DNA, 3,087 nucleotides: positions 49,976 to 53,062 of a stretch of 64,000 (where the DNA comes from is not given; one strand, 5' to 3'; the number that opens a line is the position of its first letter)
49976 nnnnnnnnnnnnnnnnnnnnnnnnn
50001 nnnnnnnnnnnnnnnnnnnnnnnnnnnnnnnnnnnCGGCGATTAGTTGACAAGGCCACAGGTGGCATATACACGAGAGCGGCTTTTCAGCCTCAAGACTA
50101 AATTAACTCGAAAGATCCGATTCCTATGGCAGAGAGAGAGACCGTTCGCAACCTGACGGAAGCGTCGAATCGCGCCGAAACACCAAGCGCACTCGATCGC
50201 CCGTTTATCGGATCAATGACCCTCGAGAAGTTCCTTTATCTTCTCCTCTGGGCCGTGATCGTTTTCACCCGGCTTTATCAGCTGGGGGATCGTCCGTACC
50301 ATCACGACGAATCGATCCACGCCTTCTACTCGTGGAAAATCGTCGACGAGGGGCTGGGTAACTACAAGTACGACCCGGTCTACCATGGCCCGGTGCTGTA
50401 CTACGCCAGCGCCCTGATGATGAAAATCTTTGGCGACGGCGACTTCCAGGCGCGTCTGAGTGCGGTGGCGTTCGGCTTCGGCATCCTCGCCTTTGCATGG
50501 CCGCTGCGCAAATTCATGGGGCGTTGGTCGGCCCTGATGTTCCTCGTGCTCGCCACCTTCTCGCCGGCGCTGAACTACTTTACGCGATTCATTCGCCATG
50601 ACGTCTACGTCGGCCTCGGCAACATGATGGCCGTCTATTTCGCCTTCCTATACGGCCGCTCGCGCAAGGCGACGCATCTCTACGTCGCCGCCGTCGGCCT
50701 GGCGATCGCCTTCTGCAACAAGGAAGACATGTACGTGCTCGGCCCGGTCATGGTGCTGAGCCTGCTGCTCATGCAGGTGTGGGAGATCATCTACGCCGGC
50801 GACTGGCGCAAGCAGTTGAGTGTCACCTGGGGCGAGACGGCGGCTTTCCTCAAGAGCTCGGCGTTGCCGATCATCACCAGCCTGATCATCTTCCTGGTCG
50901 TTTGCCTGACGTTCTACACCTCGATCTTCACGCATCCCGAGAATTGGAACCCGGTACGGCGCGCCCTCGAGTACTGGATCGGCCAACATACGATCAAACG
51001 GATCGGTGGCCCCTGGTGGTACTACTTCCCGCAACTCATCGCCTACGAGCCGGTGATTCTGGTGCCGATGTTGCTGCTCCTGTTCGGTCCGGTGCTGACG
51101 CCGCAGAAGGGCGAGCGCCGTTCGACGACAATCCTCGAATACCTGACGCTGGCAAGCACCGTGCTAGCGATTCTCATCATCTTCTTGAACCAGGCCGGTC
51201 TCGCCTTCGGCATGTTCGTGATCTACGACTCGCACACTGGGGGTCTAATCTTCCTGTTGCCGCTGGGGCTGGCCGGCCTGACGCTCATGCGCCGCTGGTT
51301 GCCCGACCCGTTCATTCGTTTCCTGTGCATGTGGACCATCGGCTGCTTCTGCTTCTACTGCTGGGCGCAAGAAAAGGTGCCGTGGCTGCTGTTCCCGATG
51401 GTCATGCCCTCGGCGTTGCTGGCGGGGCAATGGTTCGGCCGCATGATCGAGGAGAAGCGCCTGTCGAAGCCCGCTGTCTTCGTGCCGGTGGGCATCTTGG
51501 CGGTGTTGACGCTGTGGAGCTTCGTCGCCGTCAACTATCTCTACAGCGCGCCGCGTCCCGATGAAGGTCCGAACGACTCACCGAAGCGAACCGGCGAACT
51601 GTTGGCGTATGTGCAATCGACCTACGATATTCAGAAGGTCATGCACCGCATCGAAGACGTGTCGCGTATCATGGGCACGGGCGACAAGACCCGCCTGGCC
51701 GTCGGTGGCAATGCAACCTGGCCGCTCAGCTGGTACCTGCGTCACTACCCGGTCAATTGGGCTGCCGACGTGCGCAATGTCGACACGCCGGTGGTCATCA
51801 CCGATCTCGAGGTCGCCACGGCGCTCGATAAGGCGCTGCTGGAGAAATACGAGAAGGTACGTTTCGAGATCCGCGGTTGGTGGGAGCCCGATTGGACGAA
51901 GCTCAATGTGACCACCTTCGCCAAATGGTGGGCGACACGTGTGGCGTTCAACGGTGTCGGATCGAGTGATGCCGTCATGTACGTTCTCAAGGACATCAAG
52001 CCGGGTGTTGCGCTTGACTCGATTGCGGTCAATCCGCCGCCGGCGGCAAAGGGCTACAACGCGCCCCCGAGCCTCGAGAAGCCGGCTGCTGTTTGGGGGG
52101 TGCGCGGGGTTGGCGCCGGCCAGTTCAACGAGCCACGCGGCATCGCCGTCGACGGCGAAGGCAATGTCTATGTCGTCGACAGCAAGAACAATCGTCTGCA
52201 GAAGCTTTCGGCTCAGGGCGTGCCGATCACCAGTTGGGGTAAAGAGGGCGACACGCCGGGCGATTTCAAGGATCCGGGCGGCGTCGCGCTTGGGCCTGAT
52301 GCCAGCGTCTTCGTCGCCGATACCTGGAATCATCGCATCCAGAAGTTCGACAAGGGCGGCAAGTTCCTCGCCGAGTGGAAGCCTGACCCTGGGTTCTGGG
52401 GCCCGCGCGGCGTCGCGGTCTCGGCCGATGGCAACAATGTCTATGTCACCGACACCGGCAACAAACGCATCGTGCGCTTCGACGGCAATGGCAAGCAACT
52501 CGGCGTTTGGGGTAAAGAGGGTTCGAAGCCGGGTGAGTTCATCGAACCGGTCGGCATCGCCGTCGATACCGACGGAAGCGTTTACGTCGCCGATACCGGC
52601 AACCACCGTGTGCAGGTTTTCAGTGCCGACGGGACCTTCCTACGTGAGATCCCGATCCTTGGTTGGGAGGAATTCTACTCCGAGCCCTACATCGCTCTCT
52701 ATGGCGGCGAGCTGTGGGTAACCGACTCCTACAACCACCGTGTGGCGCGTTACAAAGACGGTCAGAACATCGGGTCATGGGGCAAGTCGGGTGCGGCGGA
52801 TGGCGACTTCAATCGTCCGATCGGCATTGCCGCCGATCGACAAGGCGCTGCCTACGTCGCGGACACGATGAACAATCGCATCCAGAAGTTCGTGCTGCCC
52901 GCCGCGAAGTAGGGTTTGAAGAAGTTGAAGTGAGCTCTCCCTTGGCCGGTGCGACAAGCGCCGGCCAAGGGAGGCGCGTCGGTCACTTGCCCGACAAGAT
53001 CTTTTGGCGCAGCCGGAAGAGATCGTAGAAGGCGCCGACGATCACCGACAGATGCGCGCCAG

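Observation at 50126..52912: GT-C membrane glycosyltransferase fused to a six-bladed NHL beta-propeller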

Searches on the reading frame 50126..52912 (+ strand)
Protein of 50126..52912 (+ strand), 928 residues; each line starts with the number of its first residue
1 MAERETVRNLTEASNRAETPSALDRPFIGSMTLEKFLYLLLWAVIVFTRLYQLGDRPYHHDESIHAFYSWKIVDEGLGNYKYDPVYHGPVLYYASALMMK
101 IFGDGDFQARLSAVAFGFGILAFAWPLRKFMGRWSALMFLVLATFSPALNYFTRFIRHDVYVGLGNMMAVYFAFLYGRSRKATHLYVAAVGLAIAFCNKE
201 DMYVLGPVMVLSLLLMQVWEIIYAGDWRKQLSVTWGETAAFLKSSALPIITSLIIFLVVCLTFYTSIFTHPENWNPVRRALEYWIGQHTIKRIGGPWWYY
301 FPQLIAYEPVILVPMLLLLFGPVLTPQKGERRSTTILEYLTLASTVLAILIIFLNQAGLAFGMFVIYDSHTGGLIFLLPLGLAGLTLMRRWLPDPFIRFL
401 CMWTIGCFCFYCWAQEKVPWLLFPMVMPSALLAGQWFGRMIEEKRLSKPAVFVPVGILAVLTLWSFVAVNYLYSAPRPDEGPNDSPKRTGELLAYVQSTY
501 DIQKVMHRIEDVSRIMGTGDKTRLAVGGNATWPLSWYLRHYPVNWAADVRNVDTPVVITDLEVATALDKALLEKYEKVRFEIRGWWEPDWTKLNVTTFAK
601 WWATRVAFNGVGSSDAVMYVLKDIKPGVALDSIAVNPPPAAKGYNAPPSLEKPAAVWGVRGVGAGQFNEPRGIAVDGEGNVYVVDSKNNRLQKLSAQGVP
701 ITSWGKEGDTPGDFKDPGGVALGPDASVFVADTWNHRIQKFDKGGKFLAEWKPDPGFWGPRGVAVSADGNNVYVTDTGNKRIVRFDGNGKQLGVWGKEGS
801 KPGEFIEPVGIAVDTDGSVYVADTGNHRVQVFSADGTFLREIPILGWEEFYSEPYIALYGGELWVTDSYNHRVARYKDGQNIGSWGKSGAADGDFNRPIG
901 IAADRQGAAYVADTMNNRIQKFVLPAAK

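Call 3: search_protein_families(library=pfam, proteins=[window:50126-52912:+], max_evalue=0.01)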
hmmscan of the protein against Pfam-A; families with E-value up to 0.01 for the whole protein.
window:50126-52912:+ (928 aa): 11 families
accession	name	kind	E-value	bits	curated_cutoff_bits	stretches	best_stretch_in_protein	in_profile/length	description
PF01436.27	NHL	-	2.3e-51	169.8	20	6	807-832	3-28/28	NHL repeat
PF08450.18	SGL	-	1.7e-14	54.5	26.3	1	760-843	136-221/246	SMP-30/Gluconolactonase/LRE-like region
PF24684.1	Vgb_lyase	-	6.5e-13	48.6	50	2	715-921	13-206/290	Virginiamycin B lyase family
PF13231.12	PMT_2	-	5.6e-12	46.6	26.1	1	87-217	2-133/160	Dolichyl-phosphate-mannose-protein mannosyltransferase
PF25021.1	TEN_NHL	-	7.5e-12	45.3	27.1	1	666-705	140-177/357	Teneurin NHL domain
PF06739.17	SBBP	-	4.6e-09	36.5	20.5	1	670-684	15-29/38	Beta-propeller repeat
PF13449.12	Phytase-like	-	4.9e-09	36.9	27.6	0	810-844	72-106/284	Esterase-like activity of phytase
PF17170.10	DUF5128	-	3.3e-08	33.5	22.9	1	770-842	54-128/321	6-bladed beta-propeller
PF22701.2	Mala_s_1-like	-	0.00019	21.7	27.5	0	765-844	47-126/195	Mal s 1 allergenic protein-like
PF01731.26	Arylesterase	-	0.00069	20.2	21.3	0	756-784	52-80/86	Arylesterase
PF02393.21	US22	-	0.0047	17.4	35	0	654-694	64-105/124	US22 like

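Call 4: search_protein_families(library=ncbifam, proteins=[window:50126-52912:+], max_evalue=0.01)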
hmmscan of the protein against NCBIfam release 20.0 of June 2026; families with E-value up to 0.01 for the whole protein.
window:50126-52912:+ (928 aa): 8 families
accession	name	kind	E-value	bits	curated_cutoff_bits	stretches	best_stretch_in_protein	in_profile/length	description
TIGR03663.1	TIGR03663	subfamily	1e-81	275.2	126.25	1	39-541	7-430/435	flippase activity-associated protein Agl23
NF035926.1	scyF_NHL_VPEP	equivalog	3.7e-58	197.5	350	3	657-751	188-283/376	scytonemin biosynthesis PEP-CTERM protein ScyF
NF033206.1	ScyE_fam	subfamily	5.7e-10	39.2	80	0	664-732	249-319/333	ScyD/ScyE family protein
NF047780.1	LIC12708_fam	subfamily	6.9e-07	28.4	150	1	679-844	67-222/391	LIC_12708 family protein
NF000096.1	stregra_B_VgbB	exception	1.9e-06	27.3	600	0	669-783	100-207/295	streptogramin B lyase Vgb(B)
NF047494.1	Lepto_SBBP_lipo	equivalog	0.0002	20.1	400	0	782-829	164-211/466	SBBP repeat beta-propeller lipoprotein, LipL53 family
NF000022.1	stregra_B_VgbA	exception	0.00072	18.8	600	0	764-921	63-208/299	streptogramin B lyase Vgb(A)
TIGR02604.1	Piru_Ver_Nterm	subfamily_domain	0.0069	15.8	122.2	0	805-829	320-344/367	PVC-type heme-binding CxxCH protein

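Call 6: find_homologous_proteins(query=window:50126-52912:+, max_evalue=0.00001)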
Query window:50126-52912:+ (928 aa): 333 proteins with E <= 0.00001 among 8000 candidates; the best 120 are listed.
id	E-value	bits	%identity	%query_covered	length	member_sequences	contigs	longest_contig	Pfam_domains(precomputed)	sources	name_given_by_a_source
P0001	0.0e+0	2183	100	100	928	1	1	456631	PF17170.11,PF13449.13,PF24684.2,PF01436.28,PF25021.2,PF06739.18,PF08450.19,PF13231.13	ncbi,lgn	-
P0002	0.0e+0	1469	68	100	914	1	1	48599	PF17170.11,PF01731.27,PF13449.13,PF24684.2,PF01436.28,PF25021.2,PF08450.19,PF13231.13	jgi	jgi:uncharacterized protein (TIGR03663 family)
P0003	0.0e+0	1447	66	100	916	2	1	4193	PF17170.11,PF01731.27,PF13449.13,PF22701.4,PF24684.2,PF01436.28,PF25021.2,PF06739.18,PF08450.19,PF13231.13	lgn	-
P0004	0.0e+0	1365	63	99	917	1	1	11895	PF17170.11,PF13449.13,PF22701.4,PF24684.2,PF01436.28,PF25021.2,PF08450.19,PF13231.13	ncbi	-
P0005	0.0e+0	1361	62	100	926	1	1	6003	PF17170.11,PF13449.13,PF22701.4,PF24684.2,PF01436.28,PF25021.2,PF08450.19,PF13231.13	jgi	jgi:uncharacterized protein (TIGR03663 family)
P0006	0.0e+0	1359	65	97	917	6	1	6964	PF17170.11,PF01731.27,PF24684.2,PF01436.28,PF25021.2,PF08450.19,PF13231.13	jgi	-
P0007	0.0e+0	1352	61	100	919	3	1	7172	PF17170.11,PF13449.13,PF24684.2,PF01436.28,PF25021.2,PF06739.18,PF08450.19,PF13231.13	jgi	-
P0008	0.0e+0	1347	61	100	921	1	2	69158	PF17170.11,PF01731.27,PF13449.13,PF24684.2,PF01436.28,PF25021.2,PF08450.19,PF13231.13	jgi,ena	jgi:uncharacterized protein (TIGR03663 family)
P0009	0.0e+0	1344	62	100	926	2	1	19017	PF17170.11,PF13449.13,PF24684.2,PF01436.28,PF25021.2,PF08450.19,PF13231.13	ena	-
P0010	0.0e+0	1343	63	100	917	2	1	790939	PF17170.11,PF24684.2,PF01436.28,PF25021.2,PF08450.19,PF13231.13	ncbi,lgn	-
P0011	0.0e+0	1340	62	100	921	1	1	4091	PF17170.11,PF13449.13,PF24684.2,PF01436.28,PF25021.2,PF08450.19,PF13231.13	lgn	-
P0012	0.0e+0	1334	61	100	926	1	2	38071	PF17170.11,PF13449.13,PF22701.4,PF22807.3,PF24684.2,PF01436.28,PF25021.2,PF08450.19,PF13231.13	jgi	jgi:uncharacterized protein (TIGR03663 family)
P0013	0.0e+0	1334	62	100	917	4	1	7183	PF17170.11,PF01731.27,PF13449.13,PF24684.2,PF01436.28,PF25021.2,PF08450.19,PF13231.13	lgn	-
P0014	0.0e+0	1326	62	100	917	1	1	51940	PF17170.11,PF13449.13,PF24684.2,PF01436.28,PF25021.2,PF08450.19,PF13231.13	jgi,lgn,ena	-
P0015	0.0e+0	1326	60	100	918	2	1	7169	PF17170.11,PF13449.13,PF24684.2,PF01436.28,PF25021.2,PF08450.19,PF13231.13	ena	-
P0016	0.0e+0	1326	62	100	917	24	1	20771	PF17170.11,PF13449.13,PF24684.2,PF01436.28,PF25021.2,PF08450.19,PF13231.13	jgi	jgi:uncharacterized protein (TIGR03663 family)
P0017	0.0e+0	1325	62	100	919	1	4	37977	PF17170.11,PF13449.13,PF24684.2,PF01436.28,PF25021.2,PF08450.19,PF13231.13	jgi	jgi:uncharacterized protein (TIGR03663 family)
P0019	0.0e+0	1323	62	100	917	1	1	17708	PF17170.11,PF13449.13,PF24684.2,PF01436.28,PF25021.2,PF08450.19,PF13231.13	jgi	jgi:uncharacterized protein (TIGR03663 family)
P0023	0.0e+0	1319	62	100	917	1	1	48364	PF17170.11,PF13449.13,PF24684.2,PF01436.28,PF25021.2,PF08450.19,PF13231.13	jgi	jgi:uncharacterized protein (TIGR03663 family)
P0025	0.0e+0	1316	61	97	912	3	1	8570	PF01731.27,PF13449.13,PF24684.2,PF01436.28,PF25021.2,PF08450.19,PF13231.13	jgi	jgi:uncharacterized protein (TIGR03663 family)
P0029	0.0e+0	1311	59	100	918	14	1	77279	PF17170.11,PF13449.13,PF24684.2,PF01436.28,PF25021.2,PF08450.19,PF13231.13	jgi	jgi:uncharacterized protein (TIGR03663 family)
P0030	0.0e+0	1310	61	100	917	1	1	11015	PF17170.11,PF13449.13,PF24684.2,PF01436.28,PF25021.2,PF06739.18,PF08450.19,PF13231.13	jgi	jgi:uncharacterized protein (TIGR03663 family)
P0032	0.0e+0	1310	60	100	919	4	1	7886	PF17170.11,PF01731.27,PF13449.13,PF24684.2,PF01436.28,PF25021.2,PF08450.19,PF13231.13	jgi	jgi:uncharacterized protein (TIGR03663 family)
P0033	0.0e+0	1310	61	100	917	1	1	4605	PF17170.11,PF13449.13,PF24684.2,PF01436.28,PF25021.2,PF06739.18,PF08450.19,PF13231.13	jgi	jgi:uncharacterized protein (TIGR03663 family)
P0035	0.0e+0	1307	61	97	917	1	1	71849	PF17170.11,PF13449.13,PF24684.2,PF01436.28,PF25021.2,PF08450.19,PF13231.13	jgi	jgi:uncharacterized protein (TIGR03663 family)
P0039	0.0e+0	1304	59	100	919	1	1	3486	PF13449.13,PF24684.2,PF01436.28,PF25021.2,PF08450.19,PF13231.13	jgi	jgi:uncharacterized protein (TIGR03663 family)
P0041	0.0e+0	1300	60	100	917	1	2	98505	PF17170.11,PF13449.13,PF24684.2,PF01436.28,PF25021.2,PF08450.19,PF13231.13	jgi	jgi:uncharacterized protein (TIGR03663 family)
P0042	0.0e+0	1298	60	100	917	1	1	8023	PF17170.11,PF13449.13,PF24684.2,PF01436.28,PF25021.2,PF08450.19,PF13231.13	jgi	jgi:uncharacterized protein (TIGR03663 family)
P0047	0.0e+0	1292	60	100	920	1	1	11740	PF17170.11,PF13449.13,PF24684.2,PF01436.28,PF25021.2,PF08450.19,PF13231.13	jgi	jgi:uncharacterized protein (TIGR03663 family)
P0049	0.0e+0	1288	59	99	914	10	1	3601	PF17170.11,PF13449.13,PF24684.2,PF01436.28,PF25021.2,PF08450.19,PF13231.13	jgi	jgi:uncharacterized protein (TIGR03663 family)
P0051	0.0e+0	1287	60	98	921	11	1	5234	PF13449.13,PF24684.2,PF01436.28,PF25021.2,PF08450.19,PF13231.13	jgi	jgi:uncharacterized protein (TIGR03663 family)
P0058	0.0e+0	1273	59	100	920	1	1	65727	PF17170.11,PF13449.13,PF24684.2,PF01436.28,PF25021.2,PF08450.19,PF13231.13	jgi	jgi:uncharacterized protein (TIGR03663 family)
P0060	0.0e+0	1269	59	100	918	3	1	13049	PF17170.11,PF13449.13,PF24684.2,PF01436.28,PF25021.2,PF08450.19,PF13231.13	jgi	jgi:uncharacterized protein (TIGR03663 family)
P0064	0.0e+0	1233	59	100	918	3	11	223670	PF17170.11,PF24684.2,PF01436.28,PF25021.2,PF08450.19,PF13231.13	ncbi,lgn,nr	ncbi:TIGR03663 family protein [Candidatus Binatia bacterium]|nr:TIGR03663 family protein [Candidatus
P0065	0.0e+0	1226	57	98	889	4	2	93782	PF17170.11,PF13449.13,PF24684.2,PF01436.28,PF25021.2,PF06739.18,PF08450.19,PF13231.13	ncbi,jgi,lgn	jgi:uncharacterized protein (TIGR03663 family)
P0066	0.0e+0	1217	57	98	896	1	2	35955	PF17170.11,PF13449.13,PF24684.2,PF01436.28,PF25021.2,PF08450.19,PF13231.13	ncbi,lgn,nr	ncbi:MAG: TIGR03663 family protein [Deltaproteobacteria bacterium]|nr:TIGR03663 family protein [Delt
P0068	0.0e+0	1210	57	98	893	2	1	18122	PF17170.11,PF13449.13,PF24684.2,PF01436.28,PF25021.2,PF06739.18,PF08450.19,PF13231.13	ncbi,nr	ncbi:MAG TPA: flippase activity-associated protein Agl23 [Candidatus Kryptonia bacterium]|nr:flippas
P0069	0.0e+0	1206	57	98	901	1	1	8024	PF17170.11,PF13449.13,PF24684.2,PF01436.28,PF25021.2,PF06739.18,PF08450.19,PF13231.13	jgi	jgi:uncharacterized protein (TIGR03663 family)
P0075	0.0e+0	1162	56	98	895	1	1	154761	PF24684.2,PF01436.28,PF25021.2,PF08450.19,PF13231.13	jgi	jgi:uncharacterized protein (TIGR03663 family)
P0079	0.0e+0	1155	56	98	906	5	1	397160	PF24684.2,PF01436.28,PF25021.2,PF08450.19,PF13231.13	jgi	jgi:uncharacterized protein (TIGR03663 family)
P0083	0.0e+0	1152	55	98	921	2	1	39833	PF17170.11,PF13449.13,PF22701.4,PF24684.2,PF01436.28,PF25021.2,PF08450.19,PF13231.13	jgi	jgi:uncharacterized protein (TIGR03663 family)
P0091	0.0e+0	1131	55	97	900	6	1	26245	PF17170.11,PF13449.13,PF24684.2,PF01436.28,PF25021.2,PF08450.19,PF13231.13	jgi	jgi:uncharacterized protein (TIGR03663 family)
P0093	0.0e+0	1129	54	98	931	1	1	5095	PF13449.13,PF24684.2,PF01436.28,PF25021.2,PF08450.19,PF13231.13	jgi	jgi:uncharacterized protein (TIGR03663 family)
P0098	0.0e+0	1125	55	97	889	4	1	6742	PF17170.11,PF23500.2,PF13449.13,PF24684.2,PF01436.28,PF25021.2,PF08450.19,PF13231.13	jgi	jgi:uncharacterized protein (TIGR03663 family)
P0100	0.0e+0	1124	54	98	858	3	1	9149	PF23500.2,PF13449.13,PF24684.2,PF01436.28,PF25021.2,PF08450.19,PF13231.13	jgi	jgi:uncharacterized protein (TIGR03663 family)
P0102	0.0e+0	1123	53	99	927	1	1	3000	PF17170.11,PF24684.2,PF01436.28,PF25021.2,PF06739.18,PF08450.19,PF13231.13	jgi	jgi:uncharacterized protein (TIGR03663 family)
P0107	0.0e+0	1119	54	97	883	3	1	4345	PF17170.11,PF13449.13,PF24684.2,PF01436.28,PF25021.2,PF06739.18,PF08450.19,PF13231.13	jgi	jgi:uncharacterized protein (TIGR03663 family)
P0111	0.0e+0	1114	53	98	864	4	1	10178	PF17170.11,PF23500.2,PF13449.13,PF24684.2,PF01436.28,PF25021.2,PF08450.19,PF13231.13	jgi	jgi:uncharacterized protein (TIGR03663 family)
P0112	0.0e+0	1109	53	98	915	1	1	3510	PF23500.2,PF13449.13,PF24684.2,PF01436.28,PF25021.2,PF08450.19,PF13231.13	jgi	jgi:uncharacterized protein (TIGR03663 family)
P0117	0.0e+0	1103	53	98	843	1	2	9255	PF17170.11,PF23500.2,PF13449.13,PF24684.2,PF01436.28,PF25021.2,PF08450.19,PF13231.13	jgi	jgi:uncharacterized protein (TIGR03663 family)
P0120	0.0e+0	1098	53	98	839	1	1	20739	PF24684.2,PF01436.28,PF25021.2,PF08450.19,PF13231.13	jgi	jgi:uncharacterized protein (TIGR03663 family)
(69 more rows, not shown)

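Call 16: find_related_loci(query=A1, collection=genome_contigs, flank=10000)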
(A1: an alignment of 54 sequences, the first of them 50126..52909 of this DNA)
Query A1 (928 aa) in genome_contigs; peptide patterns used: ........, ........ (x = any residue, [..] = any of these).
600 stretches matched a pattern (row limit reached: there are more); 584 encode a relative of the query (tblastn E <= 1e-3); the best 80 are kept; 80 distinct loci.
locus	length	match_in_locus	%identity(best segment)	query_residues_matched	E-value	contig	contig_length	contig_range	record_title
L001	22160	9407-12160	68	1-928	0e+0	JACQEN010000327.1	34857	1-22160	MAG: Deltaproteobacteria bacterium isolate NC_groundwater_1022_Pr1_S-0.65um_62_10 Montesol18_Sp65_coassembly_scaffold_14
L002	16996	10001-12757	61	1-928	0e+0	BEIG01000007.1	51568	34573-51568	Bacterium HR30 DNA, contig: NODE_255_7, isolate: HRbin30, whole genome shotgun sequence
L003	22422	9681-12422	61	1-925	0e+0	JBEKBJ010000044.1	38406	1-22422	MAG: Candidatus Binatia bacterium isolate SPRUCE 133 SPRUCE_133_44, whole genome shotgun sequence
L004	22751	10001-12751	62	1-928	0e+0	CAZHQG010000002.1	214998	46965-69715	MAG TPA_asm: uncultured Candidatus Binatia bacterium isolate binchicken_co40_104 genome assembly, contig: NODE_71_length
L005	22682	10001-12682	61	17-925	0e+0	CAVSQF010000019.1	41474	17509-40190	MAG: uncultured delta proteobacterium isolate MFD01476.bin.1.163 genome assembly, contig: contig_27943, whole genome sho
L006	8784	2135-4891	58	1-928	0e+0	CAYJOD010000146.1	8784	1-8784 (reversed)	MAG TPA_asm: uncultured Candidatus Binatia bacterium isolate ERP124720_co1_58 genome assembly, contig: NODE_9099_length_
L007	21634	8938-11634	60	12-926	0e+0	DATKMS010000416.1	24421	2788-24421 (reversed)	MAG TPA_asm: Candidatus Margulisiibacteriota bacterium isolate SMAG_U14717 k141_4139927, whole genome shotgun sequence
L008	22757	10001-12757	60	1-928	0e+0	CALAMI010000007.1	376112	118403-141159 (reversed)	MAG: Candidatus Binatia bacterium isolate R1_Bin_MAXBIN__076_sub_1 genome assembly, contig: c_000001358078, whole genome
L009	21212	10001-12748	59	1-925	0e+0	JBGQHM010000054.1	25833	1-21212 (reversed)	MAG: Candidatus Binatia bacterium isolate OBJ2_061818_070_72 k141_939373_length_25833_cov_14.9956, whole genome shotgun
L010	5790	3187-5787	59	1-924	0e+0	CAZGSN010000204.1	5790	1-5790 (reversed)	MAG TPA_asm: uncultured Candidatus Binatia bacterium isolate binchicken_co200_33 genome assembly, contig: k141_1120223,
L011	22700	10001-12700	56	10-925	0e+0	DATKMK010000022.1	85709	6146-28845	MAG TPA_asm: Candidatus Binatia bacterium isolate SMAG_U14709 k141_2342300, whole genome shotgun sequence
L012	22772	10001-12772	54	17-925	0e+0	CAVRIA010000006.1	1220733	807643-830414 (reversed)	MAG: uncultured bacterium isolate MFD05684.bin.1.163 genome assembly, contig: contig_16942, whole genome shotgun sequenc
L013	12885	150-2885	57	21-922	0e+0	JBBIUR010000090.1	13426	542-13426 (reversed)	MAG: Myxococcales bacterium isolate STF170223_bin_58 NODE_4813_length_13426_cov_4.359061, whole genome shotgun sequence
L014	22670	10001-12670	56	21-928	0e+0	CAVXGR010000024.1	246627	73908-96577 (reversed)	MAG: uncultured delta proteobacterium isolate MFD02416.bin.1.411 genome assembly, contig: contig_73486, whole genome sho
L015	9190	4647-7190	52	14-928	0e+0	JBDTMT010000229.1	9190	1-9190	MAG: bacterium isolate cluster3_bin.132 NODE_35585_length_9190_cov_6.989929, whole genome shotgun sequence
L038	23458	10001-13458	36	12-925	1e-165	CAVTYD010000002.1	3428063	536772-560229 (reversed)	MAG: uncultured Acidobacteriota bacterium isolate MFD06714.bin.2.31 genome assembly, contig: contig_15739, whole genome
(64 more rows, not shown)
